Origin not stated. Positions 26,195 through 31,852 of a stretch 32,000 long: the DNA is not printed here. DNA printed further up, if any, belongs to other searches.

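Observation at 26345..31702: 1785-aa secreted protein: DMFase-beta-like domain followed by five CPC-capped DUF4082 modules, translationally coupled to a sugar aminotransferase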

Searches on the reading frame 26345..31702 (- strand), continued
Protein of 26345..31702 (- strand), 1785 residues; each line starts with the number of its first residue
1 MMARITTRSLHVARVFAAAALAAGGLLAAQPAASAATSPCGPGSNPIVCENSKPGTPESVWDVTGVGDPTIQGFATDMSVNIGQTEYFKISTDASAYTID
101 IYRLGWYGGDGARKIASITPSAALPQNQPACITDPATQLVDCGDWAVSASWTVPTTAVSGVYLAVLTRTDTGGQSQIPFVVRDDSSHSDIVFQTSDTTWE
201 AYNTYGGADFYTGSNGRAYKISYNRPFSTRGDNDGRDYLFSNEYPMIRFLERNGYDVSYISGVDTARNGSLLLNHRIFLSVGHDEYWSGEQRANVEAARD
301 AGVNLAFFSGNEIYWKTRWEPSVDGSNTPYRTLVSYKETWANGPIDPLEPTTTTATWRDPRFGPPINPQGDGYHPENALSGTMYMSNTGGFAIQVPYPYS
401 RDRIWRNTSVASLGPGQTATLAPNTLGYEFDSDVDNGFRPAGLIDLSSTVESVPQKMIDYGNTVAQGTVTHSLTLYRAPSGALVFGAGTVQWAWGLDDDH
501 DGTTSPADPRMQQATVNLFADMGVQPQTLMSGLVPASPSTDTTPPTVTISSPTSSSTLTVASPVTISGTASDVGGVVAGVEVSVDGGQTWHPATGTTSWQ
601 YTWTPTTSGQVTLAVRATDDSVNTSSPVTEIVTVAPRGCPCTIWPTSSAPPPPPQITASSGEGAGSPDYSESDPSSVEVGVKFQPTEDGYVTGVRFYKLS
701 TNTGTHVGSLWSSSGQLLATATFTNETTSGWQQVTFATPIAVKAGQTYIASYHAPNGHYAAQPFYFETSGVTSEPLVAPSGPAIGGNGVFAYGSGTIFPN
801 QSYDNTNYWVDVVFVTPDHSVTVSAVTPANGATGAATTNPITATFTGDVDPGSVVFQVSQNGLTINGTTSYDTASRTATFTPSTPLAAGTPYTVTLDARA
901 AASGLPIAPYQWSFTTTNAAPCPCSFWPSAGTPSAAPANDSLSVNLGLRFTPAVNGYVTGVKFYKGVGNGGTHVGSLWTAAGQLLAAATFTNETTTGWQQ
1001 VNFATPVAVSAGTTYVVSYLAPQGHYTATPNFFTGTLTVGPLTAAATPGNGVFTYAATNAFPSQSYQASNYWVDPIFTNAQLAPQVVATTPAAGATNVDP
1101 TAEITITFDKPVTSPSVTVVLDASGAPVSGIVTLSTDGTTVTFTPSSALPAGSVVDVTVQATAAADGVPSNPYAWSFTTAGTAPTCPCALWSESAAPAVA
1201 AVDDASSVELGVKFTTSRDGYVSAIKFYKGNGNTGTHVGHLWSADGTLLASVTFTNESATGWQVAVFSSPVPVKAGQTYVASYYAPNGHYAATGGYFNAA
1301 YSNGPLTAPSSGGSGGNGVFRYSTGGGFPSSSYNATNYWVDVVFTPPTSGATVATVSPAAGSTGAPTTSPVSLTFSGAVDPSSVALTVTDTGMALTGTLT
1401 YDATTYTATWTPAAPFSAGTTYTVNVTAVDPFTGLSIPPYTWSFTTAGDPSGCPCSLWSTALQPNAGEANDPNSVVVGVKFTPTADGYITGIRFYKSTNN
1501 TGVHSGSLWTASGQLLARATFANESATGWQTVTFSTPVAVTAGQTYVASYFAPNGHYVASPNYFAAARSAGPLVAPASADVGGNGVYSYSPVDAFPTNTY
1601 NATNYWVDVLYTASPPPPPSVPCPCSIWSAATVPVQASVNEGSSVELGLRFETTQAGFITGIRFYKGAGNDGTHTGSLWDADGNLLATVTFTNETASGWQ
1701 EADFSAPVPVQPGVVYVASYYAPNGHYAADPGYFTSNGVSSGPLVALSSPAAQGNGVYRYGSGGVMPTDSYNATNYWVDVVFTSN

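Call 45: search_protein_families(library=ncbifam, proteins=[L001:162-1025:+, L001:1044-2282:+, L001:2279-2854:+, L001:3290-4780:+, L001:4816-6009:+, L001:6006-7169:+, L001:7166-8158:+, L001:8155-8838:+, L001:8841-10004:+], max_evalue=0.00001)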
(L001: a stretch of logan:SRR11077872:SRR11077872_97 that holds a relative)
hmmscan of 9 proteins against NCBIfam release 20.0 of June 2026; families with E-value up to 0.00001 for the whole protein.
L001:162-1025:+ (287 aa): 2 families
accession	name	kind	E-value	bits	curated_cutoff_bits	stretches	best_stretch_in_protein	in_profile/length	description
TIGR03469.1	HpnB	hypoth_equivalog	5.9e-11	42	379.25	1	4-79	44-126/386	hopene-associated glycosyltransferase HpnB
TIGR03937.1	PgaC_IcaA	equivalog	3.8e-07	29.4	422.3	1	4-126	45-162/407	poly-beta-1,6-N-acetyl-D-glucosamine synthase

L001:1044-2282:+ (412 aa): 11 families
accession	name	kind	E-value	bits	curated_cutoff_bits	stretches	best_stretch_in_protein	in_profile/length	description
NF008726.1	PRK11728.1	equivalog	8.3e-151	502.2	299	1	9-397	2-388/389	L-2-hydroxyglutarate oxidase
NF033460.1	glycerol3P_ox_II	equivalog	1e-37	130.2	460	1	8-301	2-295/361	type 2 glycerol-3-phosphate oxidase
TIGR02352.1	thiamin_ThiO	equivalog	1e-16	61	250.8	1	10-214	1-210/351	glycine oxidase ThiO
NF050086.1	pipecolate_AmaA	exception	6.5e-13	48.1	600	1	5-71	23-86/425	L-pipecolate oxidase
NF008313.0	PRK11101.1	equivalog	1.3e-12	47.1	425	1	4-218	5-220/548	anaerobic glycerol-3-phosphate dehydrogenase subunit A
TIGR03364.1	HpnW_proposed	hypoth_equivalog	2.7e-12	46.4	285.1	1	9-214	2-200/365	TIGR03364 family FAD-dependent oxidoreductase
TIGR03197.1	MnmC_Cterm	equivalog_domain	1.5e-11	44.1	174.2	1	9-215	1-207/400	FAD-dependent 5-carboxymethylaminomethyl-2-thiouridine(34) oxidoreductase MnmC1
NF002480.1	PRK01747.1-1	equivalog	1.5e-10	40.2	540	1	5-215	246-456/645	bifunctional tRNA (5-methylaminomethyl-2-thiouridine)(34)-methyltransferase MnmC2/FAD-dependent 5-carboxymethylaminomethyl-2-thiouridine(34)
TIGR03377.1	glycerol3P_GlpA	equivalog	9.2e-09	34.3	552.8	1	9-219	1-212/530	anaerobic glycerol-3-phosphate dehydrogenase subunit GlpA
NF009074.0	PRK12409.1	equivalog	4.6e-08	32.6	494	0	121-221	161-268/410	D-amino acid dehydrogenase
TIGR03329.1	Phn_aa_oxid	hypoth_equivalog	5.2e-08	32.1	632.8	1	5-203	22-229/460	putative aminophosphonate oxidoreductase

L001:2279-2854:+ (191 aa): 33 families (the best 25 are shown)
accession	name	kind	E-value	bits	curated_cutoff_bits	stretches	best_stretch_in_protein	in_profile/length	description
TIGR03570.1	NeuD_NnaD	subfamily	1.3e-25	90.2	160.8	2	15-99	89-173/202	NeuD/PglB/VioB family sugar acetyltransferase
NF002060.0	PRK00892.1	subfamily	1.8e-18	66.8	207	1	12-94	100-182/345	UDP-3-O-(3-hydroxymyristoyl)glucosamine N-acyltransferase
TIGR01853.1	lipid_A_lpxD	equivalog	2.3e-17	62.9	242.5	1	15-94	94-173/325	UDP-3-O-(3-hydroxymyristoyl)glucosamine N-acyltransferase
TIGR03532.1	DapD_Ac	equivalog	7.6e-16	58.4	231.75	1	19-160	86-209/231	2,3,4,5-tetrahydropyridine-2,6-dicarboxylate N-acetyltransferase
NF003657.0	PRK05289.1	equivalog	1.8e-15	56.8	226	2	16-76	6-66/264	acyl-ACP--UDP-N-acetylglucosamine O-acyltransferase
NF041874.1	EPS_EpsC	equivalog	1.1e-13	51.3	150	1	36-161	53-163/168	serine O-acetyltransferase EpsC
NF010935.0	PRK14355.1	equivalog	1.2e-13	50.5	718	1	20-93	263-334/459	bifunctional UDP-N-acetylglucosamine diphosphorylase/glucosamine-1-phosphate N-acetyltransferase GlmU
TIGR01852.1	lipid_A_lpxA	equivalog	3.1e-13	49.6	231.05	1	17-73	2-58/254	acyl-ACP--UDP-N-acetylglucosamine O-acyltransferase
TIGR01173.1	glmU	equivalog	1.2e-12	47.4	366.85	1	111-158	391-438/452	bifunctional UDP-N-acetylglucosamine diphosphorylase/glucosamine-1-phosphate N-acetyltransferase GlmU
TIGR01172.1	cysE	equivalog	2.5e-12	47.1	210.65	1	36-160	54-162/162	serine O-acetyltransferase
NF007499.0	PRK10092.1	equivalog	3.6e-12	46.5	314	1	111-160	129-178/183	maltose O-acetyltransferase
NF058585.1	HptprglPActTf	PfamEq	1.9e-11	43.8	300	1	118-160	113-155/172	heptaprenylglyceryl phosphate O-acetyltransferase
TIGR03308.1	phn_thr-fam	hypoth_equivalog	2e-11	44.1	201.65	1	119-161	116-158/204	phosphonate metabolim protein, transferase hexapeptide repeat family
NF000311.1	Vat_ABCDEFH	equivalog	3.2e-11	43.2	300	1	115-161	114-160/201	Vat family streptogramin A O-acetyltransferase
NF050158.1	CarbAnhydGPos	equivalog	7.2e-11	42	250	1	112-160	88-138/172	gamma carbonic anhydrase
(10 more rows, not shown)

L001:3290-4780:+ (496 aa): 10 families
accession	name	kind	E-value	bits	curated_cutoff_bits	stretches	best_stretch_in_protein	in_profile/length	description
TIGR03025.1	EPS_sugtrans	subfamily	3.1e-120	402.4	295.55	1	55-496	16-445/445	exopolysaccharide biosynthesis polyprenyl glycosylphosphotransferase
TIGR03022.1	WbaP_sugtrans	subfamily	1.3e-95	321.4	403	1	48-496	11-456/456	undecaprenyl-phosphate galactose phosphotransferase WbaP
TIGR03023.1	WcaJ_sugtrans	equivalog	1.1e-90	305.1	410.75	1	51-496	13-453/453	undecaprenyl-phosphate glucose phosphotransferase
NF041877.1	EPS_EpsZ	equivalog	4.3e-65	220.1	800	1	286-495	251-458/459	exopolysaccharide biosynthesis polyisoprenyl-phosphate hexose-1-phosphate transferase EpsZ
NF052601.1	undeca_RfbP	equivalog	7.1e-61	205.6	330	1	298-490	42-236/244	undecaprenyl-phosphate galactose phosphotransferase family protein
NF011751.0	PRK15204.1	equivalog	3.2e-57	194.2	907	1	297-496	276-476/476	undecaprenyl-phosphate galactose phosphotransferase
TIGR03013.1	EpsB_2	subfamily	1.1e-52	179.6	393.35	1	119-495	82-442/443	TIGR03013 family XrtA/PEP-CTERM system glycosyltransferase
NF007518.0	PRK10124.1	equivalog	6.3e-46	157.1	684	1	143-490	124-458/464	undecaprenyl-phosphate glucose phosphotransferase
NF050817.1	PolSacchBiosHfsE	equivalog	3e-37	128.5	750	1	35-485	21-455/467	polysaccharide biosynthesis protein HfsE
NF045514.1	glycotran_HepC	equivalog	2.4e-25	89.1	140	1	297-422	113-211/220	heterocyst development glycosyltransferase HepC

L001:4816-6009:+ (397 aa): 10 families
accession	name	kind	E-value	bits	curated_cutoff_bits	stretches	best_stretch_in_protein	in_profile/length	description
TIGR03588.1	PseC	equivalog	2.4e-94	316.4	423.5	1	21-392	2-380/380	UDP-4-amino-4,6-dideoxy-N-acetyl-beta-L-altrosamine transaminase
NF008658.2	PRK11658.1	equivalog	2.3e-90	303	631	1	19-392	3-377/379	UDP-4-amino-4-deoxy-L-arabinose aminotransferase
TIGR04181.1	NHT_00031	hypoth_equivalog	1.3e-81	274.3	420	1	21-371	1-357/359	LegC family aminotransferase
NF008687.0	PRK11706.1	equivalog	1.4e-65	221.5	375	1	21-391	2-373/375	dTDP-4-amino-4,6-dideoxygalactose transaminase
TIGR04427.1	PLP_DesI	equivalog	4.2e-58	197.3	650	1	43-390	45-381/390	dTDP-4-dehydro-6-deoxyglucose aminotransferase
NF011936.0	PRK15407.1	equivalog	6.8e-52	176.6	423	2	19-225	35-249/440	lipopolysaccharide biosynthesis protein RfbH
TIGR02379.1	ECA_wecE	subfamily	6.8e-52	176.5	434.85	1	21-392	2-375/376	dTDP-4-amino-4,6-dideoxy-D-glucose transaminase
NF005817.0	PRK07683.1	equivalog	3.9e-06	25.8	575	1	84-145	108-169/387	aminotransferase A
NF006488.0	PRK08912.1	equivalog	4.1e-06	26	498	1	65-146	87-168/387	aminotransferase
NF009079.0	PRK12414.1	subfamily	5.6e-06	25.6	481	1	58-144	83-169/384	methionine aminotransferase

L001:6006-7169:+ (387 aa): 9 families
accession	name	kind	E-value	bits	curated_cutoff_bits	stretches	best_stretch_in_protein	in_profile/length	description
NF040723.1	UDP-GlcNAcDh_Arch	equivalog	3.9e-38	131.7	450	1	7-251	2-242/302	UDP-N-acetylglucosamine 3-dehydrogenase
TIGR04380.1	myo_inos_iolG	equivalog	4.6e-26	91.5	355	1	6-190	2-192/330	inositol 2-dehydrogenase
NF041392.1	XylDh_Gfo6_Halo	equivalog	2.9e-22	78.9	350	1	4-149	15-164/350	D-xylose 1-dehydrogenase Gfo6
NF008607.0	PRK11579.1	subfamily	1.5e-20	73.5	330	1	7-154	6-151/346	oxidoreductase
NF052479.1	LevoglcsnDh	equivalog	6e-20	71.3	650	1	33-149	39-155/386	levoglucosan dehydrogenase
NF007574.0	PRK10206.1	equivalog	3.9e-15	55.7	352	1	47-153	45-151/345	oxidoreductase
NF058561.1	BT_2158_fam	equivalog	1.2e-13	50.4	750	1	6-154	36-183/487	glycoside 3-dehydrogenase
NF058563.1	BT_2159_fam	equivalog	8.4e-11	41.5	650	1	8-161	3-156/350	disaccharide 3-dehydrogenase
NF052679.1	InsChiInosDhIolG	equivalog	3.1e-09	36.3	540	1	7-148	4-148/343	bifunctional inositol 2-dehydrogenase/D-chiro-inositol 1-dehydrogenase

L001:7166-8158:+ (330 aa): 32 families (the best 25 are shown)
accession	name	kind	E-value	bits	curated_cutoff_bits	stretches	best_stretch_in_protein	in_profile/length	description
TIGR01179.1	galE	equivalog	5.6e-43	147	262.3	1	13-320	2-326/332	UDP-glucose 4-epimerase GalE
TIGR04180.1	EDH_00030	hypoth_equivalog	7.6e-43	146.7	475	1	14-305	2-295/297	NAD-dependent 4,6-dehydratase LegB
NF011728.1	PRK15181.1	equivalog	1.1e-33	116.7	760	1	11-319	16-337/348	Vi polysaccharide biosynthesis UDP-N-acetylglucosaminuronic acid C-4 epimerase TviC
TIGR01181.1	dTDP_gluc_dehyt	equivalog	1.9e-33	115.9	365.1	1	13-321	2-313/321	dTDP-glucose 4,6-dehydratase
TIGR02197.1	heptose_epim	equivalog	2e-33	115.9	274.6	1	14-321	2-315/316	ADP-glyceromanno-heptose 6-epimerase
NF007956.0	PRK10675.1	subfamily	8.5e-26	90.9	394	1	12-319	2-329/338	UDP-glucose 4-epimerase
NF008360.0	PRK11150.1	equivalog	1.8e-22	80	452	1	14-268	3-253/310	ADP-glyceromanno-heptose 6-epimerase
TIGR03466.1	HpnA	hypoth_equivalog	7.9e-22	77.6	367.65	1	12-240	2-218/327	hopanoid-associated sugar epimerase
NF042422.1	oxyalk_red_OleD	equivalog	4e-19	69.2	580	1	12-271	2-252/329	2-alkyl-3-oxoalkanoate reductase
NF042423.1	oxyalk_red_Shew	equivalog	6.9e-18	64.8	580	1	12-244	10-226/331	2-alkyl-3-oxoalkanoate reductase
NF052578.1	StrlDmthSdmBMthl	equivalog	5e-17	62.7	600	1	13-278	3-253/328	sterol demethylase protein SdmB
NF047922.1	GDPFucSynFcl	equivalog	9.3e-16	58.1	500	1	111-319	86-301/308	GDP-L-fucose synthase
NF043036.1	ErythonDh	equivalog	3.9e-15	55.9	325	1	13-169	3-163/321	D-erythronate dehydrogenase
NF007582.0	PRK10217.1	equivalog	2.2e-14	53.3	698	1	12-257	3-258/355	dTDP-glucose 4,6-dehydratase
TIGR03589.1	PseB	equivalog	4.5e-14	52.1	407.75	1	13-197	7-180/324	UDP-N-acetylglucosamine 4,6-dehydratase (inverting)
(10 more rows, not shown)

L001:8155-8838:+ (227 aa): 11 families
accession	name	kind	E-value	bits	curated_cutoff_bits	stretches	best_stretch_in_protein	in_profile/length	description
TIGR03570.1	NeuD_NnaD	subfamily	2e-54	184.3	160.8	1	5-211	2-202/202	NeuD/PglB/VioB family sugar acetyltransferase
NF003657.0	PRK05289.1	equivalog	2.1e-12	46.7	226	1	141-214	121-194/264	acyl-ACP--UDP-N-acetylglucosamine O-acyltransferase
NF002060.0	PRK00892.1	subfamily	6.3e-12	45.3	207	1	143-212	244-314/345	UDP-3-O-(3-hydroxymyristoyl)glucosamine N-acyltransferase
TIGR01852.1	lipid_A_lpxA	equivalog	2.5e-10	40.1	231.05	1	125-213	100-188/254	acyl-ACP--UDP-N-acetylglucosamine O-acyltransferase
TIGR01853.1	lipid_A_lpxD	equivalog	3.6e-10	39.3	242.5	0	142-212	234-304/325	UDP-3-O-(3-hydroxymyristoyl)glucosamine N-acyltransferase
TIGR02353.1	NRPS_term_dom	equivalog_domain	3.4e-08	32.3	423.1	1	121-216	125-216/695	Pls/PosA family non-ribosomal peptide synthetase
NF007797.0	PRK10502.1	subfamily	3e-07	30.3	192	1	161-212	124-175/183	WcaF family extracellular polysaccharide biosynthesis acetyltransferase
NF041874.1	EPS_EpsC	equivalog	1.3e-06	28.2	150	1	164-211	115-162/168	serine O-acetyltransferase EpsC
NF038307.1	EPS_acetyl_HpsU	equivalog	1.8e-06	27.7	305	1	161-212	123-174/178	hormogonium polysaccharide biosynthesis acetyltransferase HpsU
TIGR03532.1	DapD_Ac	equivalog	2.7e-06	27.2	231.75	1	97-211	87-209/231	2,3,4,5-tetrahydropyridine-2,6-dicarboxylate N-acetyltransferase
NF010935.0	PRK14355.1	equivalog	5e-06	25.4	718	0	97-151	275-328/459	bifunctional UDP-N-acetylglucosamine diphosphorylase/glucosamine-1-phosphate N-acetyltransferase GlmU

L001:8841-10004:+ (387 aa): 12 families
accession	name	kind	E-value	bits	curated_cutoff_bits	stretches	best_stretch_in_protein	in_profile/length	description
TIGR03588.1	PseC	equivalog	3.5e-75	253.3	423.5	1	9-366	3-380/380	UDP-4-amino-4,6-dideoxy-N-acetyl-beta-L-altrosamine transaminase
NF008687.0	PRK11706.1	equivalog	1e-61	208.8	375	1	24-365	18-373/375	dTDP-4-amino-4,6-dideoxygalactose transaminase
NF008658.2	PRK11658.1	equivalog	2.1e-61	207.6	631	1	14-365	11-376/379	UDP-4-amino-4-deoxy-L-arabinose aminotransferase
TIGR04181.1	NHT_00031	hypoth_equivalog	9.5e-58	195.8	420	1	35-345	29-357/359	LegC family aminotransferase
TIGR04427.1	PLP_DesI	equivalog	2.8e-51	174.9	650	1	34-370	50-387/390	dTDP-4-dehydro-6-deoxyglucose aminotransferase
TIGR02379.1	ECA_wecE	subfamily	4e-49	167.4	434.85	1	52-365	47-374/376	dTDP-4-amino-4,6-dideoxy-D-glucose transaminase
NF011936.0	PRK15407.1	equivalog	4.4e-48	164.1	423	2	22-213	51-249/440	lipopolysaccharide biosynthesis protein RfbH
NF005816.0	PRK07682.1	equivalog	7.7e-10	37.9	620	1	40-158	82-203/390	aminotransferase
NF006488.0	PRK08912.1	equivalog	3.3e-09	36.2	498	1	58-159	94-188/387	aminotransferase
NF004621.0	PRK05957.1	equivalog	3.3e-07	29.4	498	1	57-157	94-199/389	pyridoxal phosphate-dependent aminotransferase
NF004770.0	PRK06108.1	subfamily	5.2e-07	28.8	422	1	40-129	85-175/396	pyridoxal phosphate-dependent aminotransferase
NF041364.1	GntC_guanitoxin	equivalog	1.1e-06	27.8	415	1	61-157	70-173/356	guanitoxin biosynthesis PLP-dependent (S)-gamma-hydroxy-L-arginine cyclodehydratase GntC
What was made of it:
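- NCBIfam names the neighbours as amino-sugar enzymes (call 45).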
